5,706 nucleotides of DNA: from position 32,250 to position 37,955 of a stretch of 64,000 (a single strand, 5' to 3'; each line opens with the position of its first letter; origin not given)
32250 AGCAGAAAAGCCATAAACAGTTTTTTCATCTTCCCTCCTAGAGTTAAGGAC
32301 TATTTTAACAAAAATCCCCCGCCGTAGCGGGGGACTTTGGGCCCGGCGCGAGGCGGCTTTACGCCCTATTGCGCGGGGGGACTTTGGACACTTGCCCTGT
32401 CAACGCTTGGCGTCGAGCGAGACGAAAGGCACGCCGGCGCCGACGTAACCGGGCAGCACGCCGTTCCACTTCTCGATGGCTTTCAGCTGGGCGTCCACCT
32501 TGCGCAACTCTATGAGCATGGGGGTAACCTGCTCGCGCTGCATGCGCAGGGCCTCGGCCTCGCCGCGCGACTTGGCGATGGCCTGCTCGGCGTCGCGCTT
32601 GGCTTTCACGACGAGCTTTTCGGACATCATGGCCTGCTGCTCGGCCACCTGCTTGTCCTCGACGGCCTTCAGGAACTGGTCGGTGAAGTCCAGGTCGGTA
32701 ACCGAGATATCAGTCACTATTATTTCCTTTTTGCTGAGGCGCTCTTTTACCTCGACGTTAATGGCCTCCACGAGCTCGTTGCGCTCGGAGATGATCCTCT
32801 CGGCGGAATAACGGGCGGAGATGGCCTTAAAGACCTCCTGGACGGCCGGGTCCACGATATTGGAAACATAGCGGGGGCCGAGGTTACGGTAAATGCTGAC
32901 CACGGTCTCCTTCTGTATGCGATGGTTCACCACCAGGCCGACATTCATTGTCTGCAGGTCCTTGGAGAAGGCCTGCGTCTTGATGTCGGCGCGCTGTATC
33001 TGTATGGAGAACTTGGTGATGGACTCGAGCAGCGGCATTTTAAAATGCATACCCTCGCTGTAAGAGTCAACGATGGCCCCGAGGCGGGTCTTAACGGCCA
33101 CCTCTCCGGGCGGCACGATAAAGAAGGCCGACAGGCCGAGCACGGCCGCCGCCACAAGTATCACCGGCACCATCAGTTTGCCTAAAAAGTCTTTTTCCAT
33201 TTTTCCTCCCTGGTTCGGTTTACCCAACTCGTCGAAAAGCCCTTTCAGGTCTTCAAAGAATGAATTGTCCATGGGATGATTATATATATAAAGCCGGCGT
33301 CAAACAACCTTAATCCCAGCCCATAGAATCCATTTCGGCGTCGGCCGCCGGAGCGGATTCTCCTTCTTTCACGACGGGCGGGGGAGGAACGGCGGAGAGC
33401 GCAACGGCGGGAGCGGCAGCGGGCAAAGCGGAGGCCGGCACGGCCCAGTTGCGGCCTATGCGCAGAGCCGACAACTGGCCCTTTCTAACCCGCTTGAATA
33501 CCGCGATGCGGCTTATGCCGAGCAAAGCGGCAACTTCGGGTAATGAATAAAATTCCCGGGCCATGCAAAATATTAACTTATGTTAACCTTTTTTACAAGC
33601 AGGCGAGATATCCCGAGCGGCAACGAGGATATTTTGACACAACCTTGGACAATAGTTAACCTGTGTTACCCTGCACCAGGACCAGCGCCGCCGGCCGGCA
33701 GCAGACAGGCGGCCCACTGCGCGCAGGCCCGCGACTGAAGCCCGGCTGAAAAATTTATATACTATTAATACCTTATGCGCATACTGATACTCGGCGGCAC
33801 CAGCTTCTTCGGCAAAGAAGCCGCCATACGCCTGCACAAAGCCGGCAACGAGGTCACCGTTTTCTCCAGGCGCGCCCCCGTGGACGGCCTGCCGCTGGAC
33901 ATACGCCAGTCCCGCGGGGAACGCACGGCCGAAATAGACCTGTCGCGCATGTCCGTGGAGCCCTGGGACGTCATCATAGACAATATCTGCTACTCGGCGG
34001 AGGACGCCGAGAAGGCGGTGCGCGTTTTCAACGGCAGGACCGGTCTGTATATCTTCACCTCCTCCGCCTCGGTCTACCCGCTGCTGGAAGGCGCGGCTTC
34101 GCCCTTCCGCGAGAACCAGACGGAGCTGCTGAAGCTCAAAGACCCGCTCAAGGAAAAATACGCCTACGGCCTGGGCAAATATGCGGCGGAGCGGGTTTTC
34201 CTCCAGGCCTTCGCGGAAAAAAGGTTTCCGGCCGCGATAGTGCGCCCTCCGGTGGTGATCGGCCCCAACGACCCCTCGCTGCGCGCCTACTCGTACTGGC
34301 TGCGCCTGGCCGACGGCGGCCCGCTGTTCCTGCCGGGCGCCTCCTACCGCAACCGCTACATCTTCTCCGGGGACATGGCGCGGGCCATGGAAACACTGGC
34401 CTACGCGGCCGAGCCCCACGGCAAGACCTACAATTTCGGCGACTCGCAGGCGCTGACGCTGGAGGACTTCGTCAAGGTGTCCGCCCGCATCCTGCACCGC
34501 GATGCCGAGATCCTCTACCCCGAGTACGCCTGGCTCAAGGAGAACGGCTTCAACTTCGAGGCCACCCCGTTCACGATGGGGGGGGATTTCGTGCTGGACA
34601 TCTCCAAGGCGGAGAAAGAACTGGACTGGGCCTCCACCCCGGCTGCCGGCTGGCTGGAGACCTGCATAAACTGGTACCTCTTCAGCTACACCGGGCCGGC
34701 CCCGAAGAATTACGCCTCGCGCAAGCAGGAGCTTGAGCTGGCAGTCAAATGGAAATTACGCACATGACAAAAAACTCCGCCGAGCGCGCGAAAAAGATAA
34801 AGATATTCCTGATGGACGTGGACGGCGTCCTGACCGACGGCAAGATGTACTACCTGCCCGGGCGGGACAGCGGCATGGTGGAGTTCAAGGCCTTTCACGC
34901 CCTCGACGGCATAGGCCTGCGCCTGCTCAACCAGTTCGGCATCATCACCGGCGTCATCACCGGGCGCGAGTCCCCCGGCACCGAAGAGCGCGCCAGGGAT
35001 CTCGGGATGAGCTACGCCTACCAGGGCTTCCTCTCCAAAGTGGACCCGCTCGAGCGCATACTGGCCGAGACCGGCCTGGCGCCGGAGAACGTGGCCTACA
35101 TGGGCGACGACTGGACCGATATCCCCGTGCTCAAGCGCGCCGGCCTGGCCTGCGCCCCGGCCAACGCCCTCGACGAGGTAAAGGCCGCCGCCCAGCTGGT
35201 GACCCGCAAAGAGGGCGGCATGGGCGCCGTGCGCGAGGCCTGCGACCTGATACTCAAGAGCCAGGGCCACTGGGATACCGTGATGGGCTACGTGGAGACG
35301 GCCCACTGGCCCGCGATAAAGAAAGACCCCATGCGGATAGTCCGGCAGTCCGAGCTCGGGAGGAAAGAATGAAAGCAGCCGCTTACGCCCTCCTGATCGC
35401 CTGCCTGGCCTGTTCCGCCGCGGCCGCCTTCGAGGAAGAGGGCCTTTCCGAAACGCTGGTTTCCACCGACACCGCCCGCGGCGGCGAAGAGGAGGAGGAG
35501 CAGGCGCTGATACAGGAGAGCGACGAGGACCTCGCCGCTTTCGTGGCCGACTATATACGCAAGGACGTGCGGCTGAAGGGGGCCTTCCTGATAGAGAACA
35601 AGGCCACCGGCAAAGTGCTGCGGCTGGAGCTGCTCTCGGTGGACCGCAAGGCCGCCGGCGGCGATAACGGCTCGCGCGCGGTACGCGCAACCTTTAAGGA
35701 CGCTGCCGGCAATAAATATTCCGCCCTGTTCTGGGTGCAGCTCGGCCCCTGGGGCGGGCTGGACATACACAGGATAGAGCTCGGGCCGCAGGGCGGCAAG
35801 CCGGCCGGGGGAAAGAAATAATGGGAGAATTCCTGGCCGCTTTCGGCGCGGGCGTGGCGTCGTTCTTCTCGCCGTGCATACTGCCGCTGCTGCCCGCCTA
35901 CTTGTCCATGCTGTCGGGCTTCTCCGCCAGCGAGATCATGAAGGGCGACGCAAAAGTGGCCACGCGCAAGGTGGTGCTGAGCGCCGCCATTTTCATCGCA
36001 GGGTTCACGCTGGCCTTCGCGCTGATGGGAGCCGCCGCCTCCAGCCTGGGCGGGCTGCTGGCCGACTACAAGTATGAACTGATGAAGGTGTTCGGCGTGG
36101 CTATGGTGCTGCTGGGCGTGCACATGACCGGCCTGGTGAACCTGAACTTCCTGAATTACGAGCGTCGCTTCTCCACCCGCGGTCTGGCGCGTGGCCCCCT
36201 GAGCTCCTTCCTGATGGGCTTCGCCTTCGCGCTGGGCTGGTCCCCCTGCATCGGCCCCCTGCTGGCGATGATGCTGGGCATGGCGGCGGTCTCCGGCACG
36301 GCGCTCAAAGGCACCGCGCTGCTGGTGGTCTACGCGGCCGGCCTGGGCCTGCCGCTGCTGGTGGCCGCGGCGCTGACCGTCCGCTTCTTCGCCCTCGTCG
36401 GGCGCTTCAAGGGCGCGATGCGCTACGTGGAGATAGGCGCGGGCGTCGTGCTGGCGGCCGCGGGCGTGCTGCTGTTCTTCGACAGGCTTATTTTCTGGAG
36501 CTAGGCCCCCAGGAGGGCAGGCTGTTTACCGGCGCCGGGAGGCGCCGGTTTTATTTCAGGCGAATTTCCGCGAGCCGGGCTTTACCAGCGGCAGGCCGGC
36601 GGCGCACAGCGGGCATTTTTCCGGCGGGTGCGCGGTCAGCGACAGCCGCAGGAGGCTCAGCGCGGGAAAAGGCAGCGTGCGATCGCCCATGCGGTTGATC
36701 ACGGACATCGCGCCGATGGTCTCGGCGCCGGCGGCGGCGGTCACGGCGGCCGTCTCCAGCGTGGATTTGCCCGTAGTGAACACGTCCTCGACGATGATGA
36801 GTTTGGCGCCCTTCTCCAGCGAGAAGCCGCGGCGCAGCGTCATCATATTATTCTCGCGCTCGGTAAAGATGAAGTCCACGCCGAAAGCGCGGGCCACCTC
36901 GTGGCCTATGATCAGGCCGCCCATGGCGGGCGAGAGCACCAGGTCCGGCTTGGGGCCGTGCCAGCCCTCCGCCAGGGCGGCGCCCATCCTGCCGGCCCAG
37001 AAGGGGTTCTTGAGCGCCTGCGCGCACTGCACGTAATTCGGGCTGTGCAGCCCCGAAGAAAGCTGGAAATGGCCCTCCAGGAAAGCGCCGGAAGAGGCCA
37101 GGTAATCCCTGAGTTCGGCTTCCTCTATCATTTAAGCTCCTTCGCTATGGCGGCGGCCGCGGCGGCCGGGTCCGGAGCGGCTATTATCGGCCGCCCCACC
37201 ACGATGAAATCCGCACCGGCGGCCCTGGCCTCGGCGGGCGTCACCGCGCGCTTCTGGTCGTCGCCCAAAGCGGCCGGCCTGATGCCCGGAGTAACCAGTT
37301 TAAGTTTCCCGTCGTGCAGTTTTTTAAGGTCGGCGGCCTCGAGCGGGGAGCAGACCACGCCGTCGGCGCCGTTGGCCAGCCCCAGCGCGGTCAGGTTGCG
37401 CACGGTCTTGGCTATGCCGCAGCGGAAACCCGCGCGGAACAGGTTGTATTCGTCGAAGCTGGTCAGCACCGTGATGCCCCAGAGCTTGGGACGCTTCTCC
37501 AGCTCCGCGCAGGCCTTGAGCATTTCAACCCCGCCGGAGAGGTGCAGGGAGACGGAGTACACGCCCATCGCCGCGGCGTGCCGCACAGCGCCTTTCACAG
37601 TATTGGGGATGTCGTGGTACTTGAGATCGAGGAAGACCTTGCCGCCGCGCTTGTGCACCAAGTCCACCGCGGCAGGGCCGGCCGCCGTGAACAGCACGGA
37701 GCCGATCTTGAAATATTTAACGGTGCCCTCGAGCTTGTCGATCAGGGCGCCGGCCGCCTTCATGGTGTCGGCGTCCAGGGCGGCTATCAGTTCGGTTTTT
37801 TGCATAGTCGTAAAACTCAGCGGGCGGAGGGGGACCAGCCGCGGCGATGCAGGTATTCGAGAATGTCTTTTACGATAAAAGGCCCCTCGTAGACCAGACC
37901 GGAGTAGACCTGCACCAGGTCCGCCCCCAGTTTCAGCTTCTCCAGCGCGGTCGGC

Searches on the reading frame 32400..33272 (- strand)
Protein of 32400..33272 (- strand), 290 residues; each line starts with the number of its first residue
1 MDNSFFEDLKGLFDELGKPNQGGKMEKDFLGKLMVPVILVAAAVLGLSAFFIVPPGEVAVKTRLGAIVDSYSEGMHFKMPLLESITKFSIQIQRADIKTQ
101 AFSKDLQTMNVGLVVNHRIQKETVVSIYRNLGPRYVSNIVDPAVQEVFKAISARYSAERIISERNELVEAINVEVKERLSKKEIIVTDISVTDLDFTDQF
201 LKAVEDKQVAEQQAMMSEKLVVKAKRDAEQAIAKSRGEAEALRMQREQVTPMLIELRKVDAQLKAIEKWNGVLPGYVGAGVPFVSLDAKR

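Call 19: search_protein_families(library=pfam, proteins=[window:32400-33272:-], max_evalue=0.00001)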
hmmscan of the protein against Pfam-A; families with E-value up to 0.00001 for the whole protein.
window:32400-33272:- (290 aa): 1 family
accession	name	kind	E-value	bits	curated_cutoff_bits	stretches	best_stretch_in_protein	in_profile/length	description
PF01145.31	Band_7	-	1.5e-34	120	23.6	1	51-238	1-175/176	SPFH domain / Band 7 family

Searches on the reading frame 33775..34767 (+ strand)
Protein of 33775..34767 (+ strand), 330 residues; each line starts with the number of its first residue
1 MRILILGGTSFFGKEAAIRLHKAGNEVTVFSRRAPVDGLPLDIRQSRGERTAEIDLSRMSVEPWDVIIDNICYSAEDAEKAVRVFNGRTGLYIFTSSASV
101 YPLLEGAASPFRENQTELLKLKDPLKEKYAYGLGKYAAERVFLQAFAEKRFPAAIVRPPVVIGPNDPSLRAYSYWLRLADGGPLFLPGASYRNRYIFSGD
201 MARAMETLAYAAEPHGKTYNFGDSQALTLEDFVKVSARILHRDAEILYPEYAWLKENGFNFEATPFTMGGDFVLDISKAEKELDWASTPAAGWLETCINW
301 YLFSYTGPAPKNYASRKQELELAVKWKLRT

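Call 19: search_protein_families(library=pfam, proteins=[window:33775-34767:+], max_evalue=0.00001)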
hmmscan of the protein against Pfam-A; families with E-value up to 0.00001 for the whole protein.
window:33775-34767:+ (330 aa): 1 family
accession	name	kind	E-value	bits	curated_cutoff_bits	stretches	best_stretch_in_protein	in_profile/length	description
PF01370.27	Epimerase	-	4.9e-15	56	20.9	1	91-222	109-240/240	NAD dependent epimerase/dehydratase family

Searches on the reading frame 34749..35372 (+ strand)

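Call 19: search_protein_families(library=pfam, proteins=[window:34749-35372:+], max_evalue=0.00001)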
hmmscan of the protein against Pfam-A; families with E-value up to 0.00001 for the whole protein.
window:34749-35372:+ (207 aa): 2 families
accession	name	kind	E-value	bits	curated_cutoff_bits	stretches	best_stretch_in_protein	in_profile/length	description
PF08282.18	Hydrolase_3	-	5.7e-10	39.8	20.9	1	95-155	186-246/255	haloacid dehalogenase-like hydrolase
PF00702.32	Hydrolase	-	5.9e-10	40.3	26.4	1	57-132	107-191/191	haloacid dehalogenase-like hydrolase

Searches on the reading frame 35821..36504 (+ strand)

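Call 19: search_protein_families(library=pfam, proteins=[window:35821-36504:+], max_evalue=0.00001)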
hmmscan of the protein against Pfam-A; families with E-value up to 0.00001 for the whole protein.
window:35821-36504:+ (227 aa): 1 family
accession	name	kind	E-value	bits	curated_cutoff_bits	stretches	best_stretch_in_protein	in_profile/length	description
PF02683.22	DsbD_TM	-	3e-18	66.4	27.1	1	5-203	6-202/219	Cytochrome C biogenesis protein transmembrane domain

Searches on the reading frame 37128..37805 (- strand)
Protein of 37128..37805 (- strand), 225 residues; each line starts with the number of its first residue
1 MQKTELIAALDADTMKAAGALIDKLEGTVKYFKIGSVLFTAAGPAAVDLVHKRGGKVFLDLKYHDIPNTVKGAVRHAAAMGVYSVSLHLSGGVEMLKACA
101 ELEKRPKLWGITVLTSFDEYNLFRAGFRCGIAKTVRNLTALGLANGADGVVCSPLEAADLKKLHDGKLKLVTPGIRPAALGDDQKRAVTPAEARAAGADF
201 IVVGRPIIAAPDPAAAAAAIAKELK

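Call 19: search_protein_families(library=pfam, proteins=[window:37128-37805:-], max_evalue=0.00001)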
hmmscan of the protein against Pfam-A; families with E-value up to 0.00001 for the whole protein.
window:37128-37805:- (225 aa): 1 family
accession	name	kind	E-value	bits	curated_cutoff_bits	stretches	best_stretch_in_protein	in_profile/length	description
PF00215.30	OMPdecase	-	2.5e-49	168.6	27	1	5-220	2-221/221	Orotidine 5'-phosphate decarboxylase / HUMPS family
